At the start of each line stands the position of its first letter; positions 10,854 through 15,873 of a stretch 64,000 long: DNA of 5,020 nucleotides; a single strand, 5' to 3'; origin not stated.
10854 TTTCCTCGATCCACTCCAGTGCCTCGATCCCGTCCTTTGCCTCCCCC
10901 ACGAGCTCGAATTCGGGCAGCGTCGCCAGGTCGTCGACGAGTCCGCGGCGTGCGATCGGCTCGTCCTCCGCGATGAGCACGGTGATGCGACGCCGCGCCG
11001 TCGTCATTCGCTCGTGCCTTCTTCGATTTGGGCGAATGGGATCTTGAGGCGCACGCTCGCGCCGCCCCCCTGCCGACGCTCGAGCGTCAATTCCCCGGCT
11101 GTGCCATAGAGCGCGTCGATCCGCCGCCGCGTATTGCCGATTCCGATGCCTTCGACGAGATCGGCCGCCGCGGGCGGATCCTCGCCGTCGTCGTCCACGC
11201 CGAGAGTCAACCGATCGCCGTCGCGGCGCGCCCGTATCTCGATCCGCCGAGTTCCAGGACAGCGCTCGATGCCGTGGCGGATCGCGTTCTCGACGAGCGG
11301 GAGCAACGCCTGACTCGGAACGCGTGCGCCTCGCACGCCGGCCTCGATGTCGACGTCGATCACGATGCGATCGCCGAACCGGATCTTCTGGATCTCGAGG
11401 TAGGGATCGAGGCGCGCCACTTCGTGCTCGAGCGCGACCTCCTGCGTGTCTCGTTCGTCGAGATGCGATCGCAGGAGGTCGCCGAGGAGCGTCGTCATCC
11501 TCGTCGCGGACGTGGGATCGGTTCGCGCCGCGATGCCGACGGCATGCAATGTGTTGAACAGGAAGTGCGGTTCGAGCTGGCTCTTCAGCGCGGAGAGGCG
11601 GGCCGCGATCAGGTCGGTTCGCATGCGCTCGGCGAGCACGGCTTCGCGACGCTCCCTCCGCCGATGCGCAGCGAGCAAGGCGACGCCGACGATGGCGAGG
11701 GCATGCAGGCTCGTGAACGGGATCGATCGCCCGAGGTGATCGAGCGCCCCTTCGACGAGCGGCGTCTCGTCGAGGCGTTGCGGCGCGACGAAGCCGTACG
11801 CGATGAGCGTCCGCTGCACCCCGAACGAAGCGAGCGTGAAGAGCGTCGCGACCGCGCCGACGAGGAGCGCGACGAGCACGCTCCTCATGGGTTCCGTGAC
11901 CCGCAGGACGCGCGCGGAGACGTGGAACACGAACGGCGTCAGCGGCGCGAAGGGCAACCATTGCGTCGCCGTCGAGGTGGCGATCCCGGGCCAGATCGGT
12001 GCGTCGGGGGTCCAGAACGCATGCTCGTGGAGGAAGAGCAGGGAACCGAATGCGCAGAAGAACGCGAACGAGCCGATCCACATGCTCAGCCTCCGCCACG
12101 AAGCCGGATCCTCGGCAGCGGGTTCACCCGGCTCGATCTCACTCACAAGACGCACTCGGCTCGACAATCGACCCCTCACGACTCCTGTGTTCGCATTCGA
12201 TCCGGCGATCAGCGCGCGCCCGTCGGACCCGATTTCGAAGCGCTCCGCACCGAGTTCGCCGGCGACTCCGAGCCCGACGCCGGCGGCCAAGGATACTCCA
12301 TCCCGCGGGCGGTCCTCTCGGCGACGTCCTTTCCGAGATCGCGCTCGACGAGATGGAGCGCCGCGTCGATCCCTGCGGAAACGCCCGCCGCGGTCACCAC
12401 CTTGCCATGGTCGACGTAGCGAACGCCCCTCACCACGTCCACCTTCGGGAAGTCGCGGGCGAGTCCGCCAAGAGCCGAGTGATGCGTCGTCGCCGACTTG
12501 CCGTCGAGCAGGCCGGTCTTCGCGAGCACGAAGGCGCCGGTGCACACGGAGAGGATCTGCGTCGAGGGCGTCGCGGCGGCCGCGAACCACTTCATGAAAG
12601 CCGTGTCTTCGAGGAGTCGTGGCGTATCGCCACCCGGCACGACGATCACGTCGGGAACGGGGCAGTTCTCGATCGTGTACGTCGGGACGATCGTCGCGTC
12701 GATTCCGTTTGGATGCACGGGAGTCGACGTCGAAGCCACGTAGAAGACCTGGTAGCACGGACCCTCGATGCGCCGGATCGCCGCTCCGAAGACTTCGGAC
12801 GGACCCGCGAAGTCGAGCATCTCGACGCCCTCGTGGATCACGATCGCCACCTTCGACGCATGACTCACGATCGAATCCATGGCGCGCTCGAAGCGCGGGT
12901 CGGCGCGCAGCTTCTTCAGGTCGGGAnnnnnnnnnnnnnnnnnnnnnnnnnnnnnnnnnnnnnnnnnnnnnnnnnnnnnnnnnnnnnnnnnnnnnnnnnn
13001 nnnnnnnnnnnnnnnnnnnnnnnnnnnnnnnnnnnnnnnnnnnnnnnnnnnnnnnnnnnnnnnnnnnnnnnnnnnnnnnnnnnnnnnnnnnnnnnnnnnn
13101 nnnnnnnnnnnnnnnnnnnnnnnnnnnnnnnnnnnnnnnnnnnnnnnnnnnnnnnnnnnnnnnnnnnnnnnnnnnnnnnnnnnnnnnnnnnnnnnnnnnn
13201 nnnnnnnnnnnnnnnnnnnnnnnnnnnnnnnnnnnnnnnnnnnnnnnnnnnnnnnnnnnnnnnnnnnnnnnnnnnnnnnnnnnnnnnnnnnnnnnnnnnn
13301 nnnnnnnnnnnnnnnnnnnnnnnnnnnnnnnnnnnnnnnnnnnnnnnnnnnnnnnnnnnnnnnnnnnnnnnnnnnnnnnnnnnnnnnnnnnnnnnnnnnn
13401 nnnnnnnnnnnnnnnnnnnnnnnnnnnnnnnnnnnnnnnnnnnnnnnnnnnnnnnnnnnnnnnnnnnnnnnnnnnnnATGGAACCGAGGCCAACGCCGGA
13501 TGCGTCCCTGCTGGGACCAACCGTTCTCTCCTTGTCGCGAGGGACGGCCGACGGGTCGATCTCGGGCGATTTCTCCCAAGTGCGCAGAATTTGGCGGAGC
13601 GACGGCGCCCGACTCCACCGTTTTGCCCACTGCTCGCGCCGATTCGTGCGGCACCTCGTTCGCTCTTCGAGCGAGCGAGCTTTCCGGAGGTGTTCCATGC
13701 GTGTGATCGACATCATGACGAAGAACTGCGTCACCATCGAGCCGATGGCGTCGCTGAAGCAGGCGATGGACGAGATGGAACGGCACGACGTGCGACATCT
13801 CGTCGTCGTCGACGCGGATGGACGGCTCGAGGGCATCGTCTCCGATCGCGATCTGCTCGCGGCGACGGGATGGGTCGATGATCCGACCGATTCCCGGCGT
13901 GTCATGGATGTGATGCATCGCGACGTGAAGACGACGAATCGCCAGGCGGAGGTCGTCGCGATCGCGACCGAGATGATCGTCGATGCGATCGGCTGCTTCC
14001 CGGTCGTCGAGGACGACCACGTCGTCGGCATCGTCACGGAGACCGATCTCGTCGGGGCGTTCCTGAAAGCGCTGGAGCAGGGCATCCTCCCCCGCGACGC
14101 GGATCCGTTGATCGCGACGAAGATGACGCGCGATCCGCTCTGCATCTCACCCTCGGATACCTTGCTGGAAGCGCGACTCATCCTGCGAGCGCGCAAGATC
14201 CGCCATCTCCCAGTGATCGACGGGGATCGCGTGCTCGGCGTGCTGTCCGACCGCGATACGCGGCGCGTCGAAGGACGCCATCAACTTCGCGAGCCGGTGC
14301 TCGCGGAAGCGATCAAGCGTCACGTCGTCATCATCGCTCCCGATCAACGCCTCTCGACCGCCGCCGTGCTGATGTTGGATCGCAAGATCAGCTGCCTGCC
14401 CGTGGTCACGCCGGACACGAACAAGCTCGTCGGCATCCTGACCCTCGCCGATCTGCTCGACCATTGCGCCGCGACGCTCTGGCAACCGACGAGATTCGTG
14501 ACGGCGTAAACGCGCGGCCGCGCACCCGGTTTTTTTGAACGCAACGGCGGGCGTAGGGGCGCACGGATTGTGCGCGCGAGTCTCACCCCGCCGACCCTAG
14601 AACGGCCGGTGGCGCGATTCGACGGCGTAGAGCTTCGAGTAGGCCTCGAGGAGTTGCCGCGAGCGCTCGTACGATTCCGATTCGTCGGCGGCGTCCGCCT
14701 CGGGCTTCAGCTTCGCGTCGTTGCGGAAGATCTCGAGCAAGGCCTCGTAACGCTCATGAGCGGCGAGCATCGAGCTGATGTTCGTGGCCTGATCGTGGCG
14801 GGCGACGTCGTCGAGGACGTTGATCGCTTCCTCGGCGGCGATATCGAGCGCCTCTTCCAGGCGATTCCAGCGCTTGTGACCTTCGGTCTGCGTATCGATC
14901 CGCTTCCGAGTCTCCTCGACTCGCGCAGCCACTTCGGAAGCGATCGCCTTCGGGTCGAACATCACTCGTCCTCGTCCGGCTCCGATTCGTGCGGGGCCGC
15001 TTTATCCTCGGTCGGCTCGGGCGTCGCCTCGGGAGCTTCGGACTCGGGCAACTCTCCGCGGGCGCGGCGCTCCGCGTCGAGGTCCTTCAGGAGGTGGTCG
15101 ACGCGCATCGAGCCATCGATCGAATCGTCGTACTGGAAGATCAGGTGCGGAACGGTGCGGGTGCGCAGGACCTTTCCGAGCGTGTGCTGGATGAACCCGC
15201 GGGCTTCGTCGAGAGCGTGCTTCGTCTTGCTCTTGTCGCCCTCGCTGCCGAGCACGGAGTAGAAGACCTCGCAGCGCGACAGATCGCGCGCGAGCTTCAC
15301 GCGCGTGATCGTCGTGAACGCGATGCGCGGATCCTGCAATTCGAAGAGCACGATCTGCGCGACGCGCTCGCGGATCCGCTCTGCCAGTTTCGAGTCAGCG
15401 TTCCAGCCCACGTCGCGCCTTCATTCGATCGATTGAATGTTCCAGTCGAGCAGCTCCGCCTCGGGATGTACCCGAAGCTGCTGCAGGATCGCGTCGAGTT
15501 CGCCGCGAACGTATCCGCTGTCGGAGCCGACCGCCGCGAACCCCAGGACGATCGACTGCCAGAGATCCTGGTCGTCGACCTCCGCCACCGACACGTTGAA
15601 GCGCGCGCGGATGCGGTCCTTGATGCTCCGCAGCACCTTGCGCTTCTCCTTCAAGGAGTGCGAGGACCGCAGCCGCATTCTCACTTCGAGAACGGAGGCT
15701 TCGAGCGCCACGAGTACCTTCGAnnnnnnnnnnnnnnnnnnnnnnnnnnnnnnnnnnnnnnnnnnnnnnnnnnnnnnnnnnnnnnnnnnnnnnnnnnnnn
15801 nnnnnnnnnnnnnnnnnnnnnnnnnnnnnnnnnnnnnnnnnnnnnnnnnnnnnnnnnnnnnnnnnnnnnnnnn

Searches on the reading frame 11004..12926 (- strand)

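Call 58: search_protein_families(library=pfam, proteins=[window:11004-12926:-], max_evalue=0.001)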
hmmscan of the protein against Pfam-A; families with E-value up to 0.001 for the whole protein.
window:11004-12926:- (640 aa): 2 families
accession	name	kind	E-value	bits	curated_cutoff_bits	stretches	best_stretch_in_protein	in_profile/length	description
PF06580.19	His_kinase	-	1e-21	77.4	25.2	1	442-521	1-81/81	Histidine kinase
PF02518.31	HATPase_c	-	2.9e-07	31.3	26.4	1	538-632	7-110/111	Histidine kinase-, DNA gyrase B-, and HSP90-like ATPase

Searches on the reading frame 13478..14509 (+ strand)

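Call 17: search_protein_families(library=pfam, proteins=[window:13478-14509:+], max_evalue=0.001)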
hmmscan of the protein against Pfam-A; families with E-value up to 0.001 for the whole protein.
window:13478-14509:+ (343 aa): 2 families
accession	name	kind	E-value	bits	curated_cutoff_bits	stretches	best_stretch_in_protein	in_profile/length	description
PF00571.33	CBS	-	2.9e-51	172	24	4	76-129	1-54/57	CBS domain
PF01590.32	GAF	-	0.00056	20.9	22.4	0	205-257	49-106/133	GAF domain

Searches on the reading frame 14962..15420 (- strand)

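Call 17: search_protein_families(library=pfam, proteins=[window:14962-15420:-], max_evalue=0.001)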
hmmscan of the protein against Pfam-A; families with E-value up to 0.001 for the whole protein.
window:14962-15420:- (152 aa): 1 family
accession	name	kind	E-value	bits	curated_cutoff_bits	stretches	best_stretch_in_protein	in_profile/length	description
PF02033.23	RBFA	-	1.2e-28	99.9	34.7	1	10-111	3-105/105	Ribosome-binding factor A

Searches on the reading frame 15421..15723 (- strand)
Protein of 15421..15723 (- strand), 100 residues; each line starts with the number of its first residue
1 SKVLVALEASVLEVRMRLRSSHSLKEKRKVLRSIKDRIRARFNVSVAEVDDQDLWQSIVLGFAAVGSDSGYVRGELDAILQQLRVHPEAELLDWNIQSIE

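Call 17: search_protein_families(library=pfam, proteins=[window:15421-15723:-], max_evalue=0.001)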
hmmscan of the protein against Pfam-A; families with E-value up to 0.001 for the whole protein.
window:15421-15723:- (100 aa): 1 family
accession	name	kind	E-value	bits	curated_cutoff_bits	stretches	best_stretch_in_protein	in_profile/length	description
PF04456.17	DUF503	-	2.2e-31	108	22.4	1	11-95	3-87/88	Protein of unknown function (DUF503)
